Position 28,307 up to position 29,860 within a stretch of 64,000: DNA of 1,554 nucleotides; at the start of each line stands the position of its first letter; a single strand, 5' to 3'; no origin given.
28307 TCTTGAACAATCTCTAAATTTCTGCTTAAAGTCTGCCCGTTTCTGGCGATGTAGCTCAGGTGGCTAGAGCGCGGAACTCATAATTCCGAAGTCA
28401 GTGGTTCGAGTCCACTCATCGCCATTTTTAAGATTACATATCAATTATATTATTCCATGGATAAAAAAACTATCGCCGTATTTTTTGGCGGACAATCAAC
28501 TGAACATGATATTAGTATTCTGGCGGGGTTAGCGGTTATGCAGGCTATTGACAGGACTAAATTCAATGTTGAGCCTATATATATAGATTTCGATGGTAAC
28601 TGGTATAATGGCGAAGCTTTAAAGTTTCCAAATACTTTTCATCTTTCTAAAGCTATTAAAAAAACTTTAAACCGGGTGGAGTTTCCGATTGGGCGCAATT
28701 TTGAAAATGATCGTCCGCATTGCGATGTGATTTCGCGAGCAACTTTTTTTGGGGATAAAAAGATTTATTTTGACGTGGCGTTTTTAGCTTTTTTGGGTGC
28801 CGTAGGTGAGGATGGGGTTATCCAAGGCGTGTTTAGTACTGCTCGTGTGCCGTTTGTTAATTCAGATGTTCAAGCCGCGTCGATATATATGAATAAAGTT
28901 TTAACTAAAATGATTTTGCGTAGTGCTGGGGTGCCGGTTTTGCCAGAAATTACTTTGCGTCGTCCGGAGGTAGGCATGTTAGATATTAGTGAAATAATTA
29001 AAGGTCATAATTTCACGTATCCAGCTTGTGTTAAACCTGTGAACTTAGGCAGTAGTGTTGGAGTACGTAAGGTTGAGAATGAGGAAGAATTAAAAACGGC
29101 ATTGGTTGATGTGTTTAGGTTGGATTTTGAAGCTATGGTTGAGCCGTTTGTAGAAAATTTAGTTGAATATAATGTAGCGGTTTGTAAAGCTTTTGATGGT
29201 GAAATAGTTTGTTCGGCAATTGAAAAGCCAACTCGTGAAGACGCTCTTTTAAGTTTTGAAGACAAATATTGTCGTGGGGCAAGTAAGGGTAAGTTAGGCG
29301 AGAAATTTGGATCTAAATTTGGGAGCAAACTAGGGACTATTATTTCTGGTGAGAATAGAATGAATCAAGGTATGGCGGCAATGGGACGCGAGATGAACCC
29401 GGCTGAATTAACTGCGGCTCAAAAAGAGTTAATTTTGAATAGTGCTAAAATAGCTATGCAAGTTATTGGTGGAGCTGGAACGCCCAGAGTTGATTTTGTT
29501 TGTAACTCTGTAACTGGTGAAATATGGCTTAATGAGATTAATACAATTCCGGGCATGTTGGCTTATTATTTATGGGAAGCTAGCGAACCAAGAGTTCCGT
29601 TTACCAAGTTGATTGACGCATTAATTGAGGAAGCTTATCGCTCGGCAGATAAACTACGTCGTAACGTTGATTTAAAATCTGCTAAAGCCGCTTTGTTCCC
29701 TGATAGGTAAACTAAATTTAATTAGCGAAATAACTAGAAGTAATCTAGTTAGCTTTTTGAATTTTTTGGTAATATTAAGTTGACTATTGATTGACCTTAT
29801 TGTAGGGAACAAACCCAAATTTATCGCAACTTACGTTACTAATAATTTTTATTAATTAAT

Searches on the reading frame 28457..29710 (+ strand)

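Call 51: search_protein_families(library=ncbifam, proteins=[window:28457-29710:+], max_evalue=0.001)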
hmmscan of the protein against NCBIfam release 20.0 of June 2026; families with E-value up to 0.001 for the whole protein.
window:28457-29710:+ (417 aa): 35 families (the best 25 are shown)
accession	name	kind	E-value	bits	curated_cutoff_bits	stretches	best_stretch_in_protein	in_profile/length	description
NF002528.0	PRK01966.1-4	subfamily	7.1e-67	225.8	262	2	1-274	2-271/366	D-alanine--D-alanine ligase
TIGR01205.1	D_ala_D_alaTIGR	subfamily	8.2e-67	225.4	245.65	2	6-277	2-234/318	D-alanine--D-alanine ligase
NF002527.0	PRK01966.1-3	equivalog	2.1e-55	188.2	310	2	3-275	2-242/332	D-alanine--D-alanine ligase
NF002526.0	PRK01966.1-2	equivalog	1.7e-53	181.8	449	2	2-274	2-261/362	D-alanine--D-alanine ligase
NF002378.0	PRK01372.1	subfamily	3.8e-50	170.3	243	3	102-277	56-218/305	D-alanine--D-alanine ligase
NF002525.0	PRK01966.1-1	equivalog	1.1e-49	169.4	457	2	1-244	1-235/364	D-alanine--D-alanine ligase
NF011170.0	PRK14572.1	equivalog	9e-44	150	489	1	5-277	3-263/351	D-alanyl-alanine synthetase A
NF000091.3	D_ala_D_ser_VanG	exception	1.7e-43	148.8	495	2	4-277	1-260/344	D-alanine--D-serine ligase VanG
NF002529.0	PRK01966.1-5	equivalog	4e-41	141.1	472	2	1-234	1-213/348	D-alanine--D-alanine ligase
NF000206.1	D_ala_D_lac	equivalog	1.6e-40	139.2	550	2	1-233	1-211/342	D-alanine--(R)-lactate ligase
NF000207.3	D_ala_D_ser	equivalog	3.5e-40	138.2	520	2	4-271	1-250/342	D-alanine--D-serine ligase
NF011168.0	PRK14570.1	equivalog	1.9e-35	122.9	505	2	3-234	2-218/364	D-alanyl-alanine synthetase A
NF011171.0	PRK14573.1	equivalog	1.4e-34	119.1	1015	3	105-272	527-695/809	bifunctional UDP-N-acetylmuramate--L-alanine ligase/D-alanine--D-alanine ligase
NF000144.1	D_ala_D_lac_VanF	exception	3.9e-34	118.1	750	3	105-241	91-218/343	D-alanine--(R)-lactate ligase VanF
NF012217.1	D_ala_D_lac_VanA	exception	2.2e-33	115.9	775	2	1-233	1-211/343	D-alanine--(R)-lactate ligase VanA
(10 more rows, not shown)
